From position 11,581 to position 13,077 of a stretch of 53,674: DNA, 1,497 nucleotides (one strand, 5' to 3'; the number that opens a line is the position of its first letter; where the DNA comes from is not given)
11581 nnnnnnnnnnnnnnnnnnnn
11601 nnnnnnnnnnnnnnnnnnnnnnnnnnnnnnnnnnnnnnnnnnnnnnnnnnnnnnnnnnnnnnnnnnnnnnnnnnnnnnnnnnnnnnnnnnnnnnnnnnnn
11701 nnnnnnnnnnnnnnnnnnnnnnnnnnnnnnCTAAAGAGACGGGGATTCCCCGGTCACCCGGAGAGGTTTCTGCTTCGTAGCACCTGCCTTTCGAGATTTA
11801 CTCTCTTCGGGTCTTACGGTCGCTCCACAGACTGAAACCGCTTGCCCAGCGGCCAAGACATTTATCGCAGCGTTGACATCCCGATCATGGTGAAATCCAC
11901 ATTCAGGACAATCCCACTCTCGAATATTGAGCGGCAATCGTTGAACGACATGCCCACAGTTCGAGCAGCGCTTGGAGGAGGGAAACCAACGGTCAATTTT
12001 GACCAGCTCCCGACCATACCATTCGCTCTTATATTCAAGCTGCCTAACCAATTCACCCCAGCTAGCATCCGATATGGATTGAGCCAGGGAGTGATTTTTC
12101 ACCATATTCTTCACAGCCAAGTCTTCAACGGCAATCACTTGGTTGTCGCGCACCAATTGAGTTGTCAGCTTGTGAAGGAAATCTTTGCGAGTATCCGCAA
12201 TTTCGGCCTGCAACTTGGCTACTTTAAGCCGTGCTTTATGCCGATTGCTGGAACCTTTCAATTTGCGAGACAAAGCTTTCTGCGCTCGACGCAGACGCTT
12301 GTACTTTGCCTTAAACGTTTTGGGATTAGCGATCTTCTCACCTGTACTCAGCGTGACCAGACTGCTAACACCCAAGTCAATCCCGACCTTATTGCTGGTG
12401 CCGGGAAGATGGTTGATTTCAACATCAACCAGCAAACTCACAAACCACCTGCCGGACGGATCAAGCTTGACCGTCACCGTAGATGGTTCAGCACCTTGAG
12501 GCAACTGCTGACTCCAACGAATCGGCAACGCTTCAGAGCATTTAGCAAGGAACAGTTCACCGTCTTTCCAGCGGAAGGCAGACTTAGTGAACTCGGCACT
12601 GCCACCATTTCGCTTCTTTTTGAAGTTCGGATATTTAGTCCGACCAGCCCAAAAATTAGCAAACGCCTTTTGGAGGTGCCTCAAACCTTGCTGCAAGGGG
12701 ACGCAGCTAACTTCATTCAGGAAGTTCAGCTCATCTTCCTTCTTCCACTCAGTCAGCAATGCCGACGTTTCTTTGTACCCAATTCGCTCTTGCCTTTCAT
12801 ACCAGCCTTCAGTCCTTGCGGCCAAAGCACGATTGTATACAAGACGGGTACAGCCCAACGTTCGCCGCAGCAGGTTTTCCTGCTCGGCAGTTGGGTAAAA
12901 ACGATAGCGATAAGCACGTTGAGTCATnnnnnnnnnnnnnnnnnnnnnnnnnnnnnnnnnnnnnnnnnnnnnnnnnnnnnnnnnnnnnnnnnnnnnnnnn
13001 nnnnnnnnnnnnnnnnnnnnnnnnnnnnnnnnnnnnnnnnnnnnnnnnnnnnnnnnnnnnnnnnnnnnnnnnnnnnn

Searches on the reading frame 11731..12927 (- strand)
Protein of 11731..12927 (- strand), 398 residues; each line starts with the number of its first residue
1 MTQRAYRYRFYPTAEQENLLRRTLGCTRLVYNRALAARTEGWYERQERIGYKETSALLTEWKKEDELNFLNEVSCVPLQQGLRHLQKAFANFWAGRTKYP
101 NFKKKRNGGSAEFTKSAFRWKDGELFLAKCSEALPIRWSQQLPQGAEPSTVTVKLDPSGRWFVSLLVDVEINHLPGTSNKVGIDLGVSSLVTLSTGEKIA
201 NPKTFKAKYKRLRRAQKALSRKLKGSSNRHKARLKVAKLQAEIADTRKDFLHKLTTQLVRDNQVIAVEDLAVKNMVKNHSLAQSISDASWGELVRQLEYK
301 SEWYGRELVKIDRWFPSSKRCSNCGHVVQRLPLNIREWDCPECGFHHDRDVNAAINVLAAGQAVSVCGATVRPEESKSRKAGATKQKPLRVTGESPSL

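Call 30: search_protein_families(library=pfam, proteins=[window:11731-12927:-], max_evalue=0.01)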
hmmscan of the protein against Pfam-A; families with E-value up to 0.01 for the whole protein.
window:11731-12927:- (398 aa): 3 families
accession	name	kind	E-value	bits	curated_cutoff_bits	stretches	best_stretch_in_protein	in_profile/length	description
PF01385.25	OrfB_IS605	-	2.7e-32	111.9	30.5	1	172-278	10-119/120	Probable transposase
PF07282.18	Cas12f1-like_TNB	-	1.2e-27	96.2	26.3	1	290-357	1-60/60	Cas12f1-like, TNB domain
PF12323.14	HTH_OrfB_IS605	-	1.6e-19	69.5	21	1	1-46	1-46/47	Helix-turn-helix domain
